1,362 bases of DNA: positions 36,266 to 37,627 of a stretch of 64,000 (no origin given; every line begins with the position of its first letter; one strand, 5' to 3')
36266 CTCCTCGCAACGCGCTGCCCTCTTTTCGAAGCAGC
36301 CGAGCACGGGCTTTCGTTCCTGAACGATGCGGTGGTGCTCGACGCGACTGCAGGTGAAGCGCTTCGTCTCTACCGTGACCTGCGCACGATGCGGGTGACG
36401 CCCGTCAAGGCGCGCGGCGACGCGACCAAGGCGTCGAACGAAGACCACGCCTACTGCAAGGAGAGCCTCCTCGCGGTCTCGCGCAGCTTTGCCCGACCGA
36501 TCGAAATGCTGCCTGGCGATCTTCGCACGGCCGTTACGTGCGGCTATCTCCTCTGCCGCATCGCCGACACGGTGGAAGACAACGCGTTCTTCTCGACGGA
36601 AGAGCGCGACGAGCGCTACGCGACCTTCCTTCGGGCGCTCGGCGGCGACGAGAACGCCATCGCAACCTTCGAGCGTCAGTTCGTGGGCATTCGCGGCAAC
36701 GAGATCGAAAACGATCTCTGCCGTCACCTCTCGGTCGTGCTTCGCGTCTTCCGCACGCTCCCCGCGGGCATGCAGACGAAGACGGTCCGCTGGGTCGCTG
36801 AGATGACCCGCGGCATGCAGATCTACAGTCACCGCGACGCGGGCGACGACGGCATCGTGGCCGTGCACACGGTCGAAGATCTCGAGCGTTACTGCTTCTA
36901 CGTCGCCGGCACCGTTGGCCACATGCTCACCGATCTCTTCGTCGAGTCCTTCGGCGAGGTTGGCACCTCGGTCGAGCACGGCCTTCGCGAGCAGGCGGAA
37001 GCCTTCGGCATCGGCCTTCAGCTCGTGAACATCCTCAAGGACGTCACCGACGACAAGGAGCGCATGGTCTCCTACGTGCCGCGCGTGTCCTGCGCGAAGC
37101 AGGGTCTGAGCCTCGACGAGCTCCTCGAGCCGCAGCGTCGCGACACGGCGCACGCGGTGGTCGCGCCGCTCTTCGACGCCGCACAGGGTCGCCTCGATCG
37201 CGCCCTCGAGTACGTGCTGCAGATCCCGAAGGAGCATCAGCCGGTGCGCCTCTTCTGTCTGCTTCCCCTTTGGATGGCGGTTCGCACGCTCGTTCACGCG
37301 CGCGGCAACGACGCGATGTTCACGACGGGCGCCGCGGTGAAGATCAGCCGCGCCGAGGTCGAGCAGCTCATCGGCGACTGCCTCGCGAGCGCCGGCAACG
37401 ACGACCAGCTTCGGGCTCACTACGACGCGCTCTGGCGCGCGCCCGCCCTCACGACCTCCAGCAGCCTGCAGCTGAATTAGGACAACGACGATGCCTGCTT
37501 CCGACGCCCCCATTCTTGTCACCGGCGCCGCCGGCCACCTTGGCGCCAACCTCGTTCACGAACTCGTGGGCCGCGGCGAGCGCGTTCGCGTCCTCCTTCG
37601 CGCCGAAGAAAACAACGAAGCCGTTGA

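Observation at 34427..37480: Natural fusion of squalene monooxygenase (N-terminal) and squalene synthase (C-terminal) in one 1017-aa polypeptide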

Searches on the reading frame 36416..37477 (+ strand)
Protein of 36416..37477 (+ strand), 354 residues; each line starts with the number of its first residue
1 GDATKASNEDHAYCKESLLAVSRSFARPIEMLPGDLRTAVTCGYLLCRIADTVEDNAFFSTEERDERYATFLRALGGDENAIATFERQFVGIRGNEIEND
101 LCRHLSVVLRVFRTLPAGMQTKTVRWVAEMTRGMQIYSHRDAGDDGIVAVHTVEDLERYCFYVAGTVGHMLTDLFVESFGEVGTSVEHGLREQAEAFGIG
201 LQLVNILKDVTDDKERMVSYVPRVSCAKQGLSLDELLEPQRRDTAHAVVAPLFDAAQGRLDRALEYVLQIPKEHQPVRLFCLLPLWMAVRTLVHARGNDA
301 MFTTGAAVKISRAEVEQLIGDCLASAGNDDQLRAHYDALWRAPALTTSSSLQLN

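Call 24: search_solved_structures(query=window:36416-37477:+, max_evalue=0.001, show_alignments=1)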
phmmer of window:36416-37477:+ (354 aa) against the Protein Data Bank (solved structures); distinct sequences matched with E-value up to 0.001: 19.
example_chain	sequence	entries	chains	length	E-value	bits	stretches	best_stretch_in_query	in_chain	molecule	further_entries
7wgh_A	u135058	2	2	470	2.6e-22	82.8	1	9-320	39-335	Squalene synthase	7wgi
1ezf_A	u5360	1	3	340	4e-19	72.3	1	13-321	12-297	FARNESYL-DIPHOSPHATE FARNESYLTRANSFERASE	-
3asx_A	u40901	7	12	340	4.9e-19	72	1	14-321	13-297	Squalene synthase | Squalene synthetase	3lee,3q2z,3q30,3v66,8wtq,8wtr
3vj8_A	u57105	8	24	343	5e-19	72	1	14-321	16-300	Squalene synthase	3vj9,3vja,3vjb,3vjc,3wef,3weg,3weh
3wek_A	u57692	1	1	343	3.3e-18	69.3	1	14-321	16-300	Squalene synthase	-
3wej_A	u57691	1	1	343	6.4e-18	68.3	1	14-321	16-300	Squalene synthase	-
3wc9_A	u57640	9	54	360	6.4e-18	68.3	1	14-313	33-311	Squalene synthase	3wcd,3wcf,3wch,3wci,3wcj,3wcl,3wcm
3wei_A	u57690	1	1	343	8.4e-18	67.9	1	14-321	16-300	Squalene synthase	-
3wca_A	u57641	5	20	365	4.4e-14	55.7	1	6-309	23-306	Farnesyltransferase, putative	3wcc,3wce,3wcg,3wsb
3wcb_A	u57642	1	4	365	4.5e-14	55.7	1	6-309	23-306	Farnesyltransferase, putative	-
5iys_A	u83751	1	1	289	1.8e-10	43.9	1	9-262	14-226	Phytoene synthase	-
8is6_A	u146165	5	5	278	4.7e-10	42.5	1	150-236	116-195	CrtM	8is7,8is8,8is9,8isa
3vjd_A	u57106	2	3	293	1.9e-08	37.2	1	150-222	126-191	Dehydrosqualene synthase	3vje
4f6v_A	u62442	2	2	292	1.9e-08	37.2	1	150-222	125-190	Dehydrosqualene synthase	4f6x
2zco_A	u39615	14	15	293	1.9e-08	37.2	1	150-222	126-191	Dehydrosqualene synthase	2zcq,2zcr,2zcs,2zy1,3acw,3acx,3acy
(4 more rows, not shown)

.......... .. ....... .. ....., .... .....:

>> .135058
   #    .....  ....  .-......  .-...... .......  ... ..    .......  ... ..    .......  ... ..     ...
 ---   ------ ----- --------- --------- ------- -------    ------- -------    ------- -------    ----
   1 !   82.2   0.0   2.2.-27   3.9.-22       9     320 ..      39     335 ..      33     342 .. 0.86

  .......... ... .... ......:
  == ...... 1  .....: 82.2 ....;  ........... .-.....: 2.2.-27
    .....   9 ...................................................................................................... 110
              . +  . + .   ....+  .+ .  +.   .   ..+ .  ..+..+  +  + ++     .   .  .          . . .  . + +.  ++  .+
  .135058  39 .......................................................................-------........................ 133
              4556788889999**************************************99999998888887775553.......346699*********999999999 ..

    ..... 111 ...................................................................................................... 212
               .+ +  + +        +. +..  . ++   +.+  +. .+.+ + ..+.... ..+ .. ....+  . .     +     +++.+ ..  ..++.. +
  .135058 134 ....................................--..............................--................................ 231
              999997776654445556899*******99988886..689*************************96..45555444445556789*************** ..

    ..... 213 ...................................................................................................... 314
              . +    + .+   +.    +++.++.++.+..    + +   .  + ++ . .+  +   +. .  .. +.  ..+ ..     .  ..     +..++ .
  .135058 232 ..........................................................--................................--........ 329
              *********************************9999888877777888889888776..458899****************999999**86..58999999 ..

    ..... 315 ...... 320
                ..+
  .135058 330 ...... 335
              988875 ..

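Call 78: search_solved_structures(query=window:36416-37477:+, max_evalue=1e-18, show_alignments=2)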
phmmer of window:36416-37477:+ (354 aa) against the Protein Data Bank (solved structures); distinct sequences matched with E-value up to 1e-18: 4.
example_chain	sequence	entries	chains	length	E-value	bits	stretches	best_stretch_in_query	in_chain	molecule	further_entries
7wgh_A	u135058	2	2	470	2.6e-22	82.8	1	9-320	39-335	Squalene synthase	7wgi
1ezf_A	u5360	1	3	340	4e-19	72.3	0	13-321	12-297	FARNESYL-DIPHOSPHATE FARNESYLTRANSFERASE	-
3asx_A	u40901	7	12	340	4.9e-19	72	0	14-321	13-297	Squalene synthase | Squalene synthetase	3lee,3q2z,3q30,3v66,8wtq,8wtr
3vj8_A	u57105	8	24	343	5e-19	72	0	14-321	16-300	Squalene synthase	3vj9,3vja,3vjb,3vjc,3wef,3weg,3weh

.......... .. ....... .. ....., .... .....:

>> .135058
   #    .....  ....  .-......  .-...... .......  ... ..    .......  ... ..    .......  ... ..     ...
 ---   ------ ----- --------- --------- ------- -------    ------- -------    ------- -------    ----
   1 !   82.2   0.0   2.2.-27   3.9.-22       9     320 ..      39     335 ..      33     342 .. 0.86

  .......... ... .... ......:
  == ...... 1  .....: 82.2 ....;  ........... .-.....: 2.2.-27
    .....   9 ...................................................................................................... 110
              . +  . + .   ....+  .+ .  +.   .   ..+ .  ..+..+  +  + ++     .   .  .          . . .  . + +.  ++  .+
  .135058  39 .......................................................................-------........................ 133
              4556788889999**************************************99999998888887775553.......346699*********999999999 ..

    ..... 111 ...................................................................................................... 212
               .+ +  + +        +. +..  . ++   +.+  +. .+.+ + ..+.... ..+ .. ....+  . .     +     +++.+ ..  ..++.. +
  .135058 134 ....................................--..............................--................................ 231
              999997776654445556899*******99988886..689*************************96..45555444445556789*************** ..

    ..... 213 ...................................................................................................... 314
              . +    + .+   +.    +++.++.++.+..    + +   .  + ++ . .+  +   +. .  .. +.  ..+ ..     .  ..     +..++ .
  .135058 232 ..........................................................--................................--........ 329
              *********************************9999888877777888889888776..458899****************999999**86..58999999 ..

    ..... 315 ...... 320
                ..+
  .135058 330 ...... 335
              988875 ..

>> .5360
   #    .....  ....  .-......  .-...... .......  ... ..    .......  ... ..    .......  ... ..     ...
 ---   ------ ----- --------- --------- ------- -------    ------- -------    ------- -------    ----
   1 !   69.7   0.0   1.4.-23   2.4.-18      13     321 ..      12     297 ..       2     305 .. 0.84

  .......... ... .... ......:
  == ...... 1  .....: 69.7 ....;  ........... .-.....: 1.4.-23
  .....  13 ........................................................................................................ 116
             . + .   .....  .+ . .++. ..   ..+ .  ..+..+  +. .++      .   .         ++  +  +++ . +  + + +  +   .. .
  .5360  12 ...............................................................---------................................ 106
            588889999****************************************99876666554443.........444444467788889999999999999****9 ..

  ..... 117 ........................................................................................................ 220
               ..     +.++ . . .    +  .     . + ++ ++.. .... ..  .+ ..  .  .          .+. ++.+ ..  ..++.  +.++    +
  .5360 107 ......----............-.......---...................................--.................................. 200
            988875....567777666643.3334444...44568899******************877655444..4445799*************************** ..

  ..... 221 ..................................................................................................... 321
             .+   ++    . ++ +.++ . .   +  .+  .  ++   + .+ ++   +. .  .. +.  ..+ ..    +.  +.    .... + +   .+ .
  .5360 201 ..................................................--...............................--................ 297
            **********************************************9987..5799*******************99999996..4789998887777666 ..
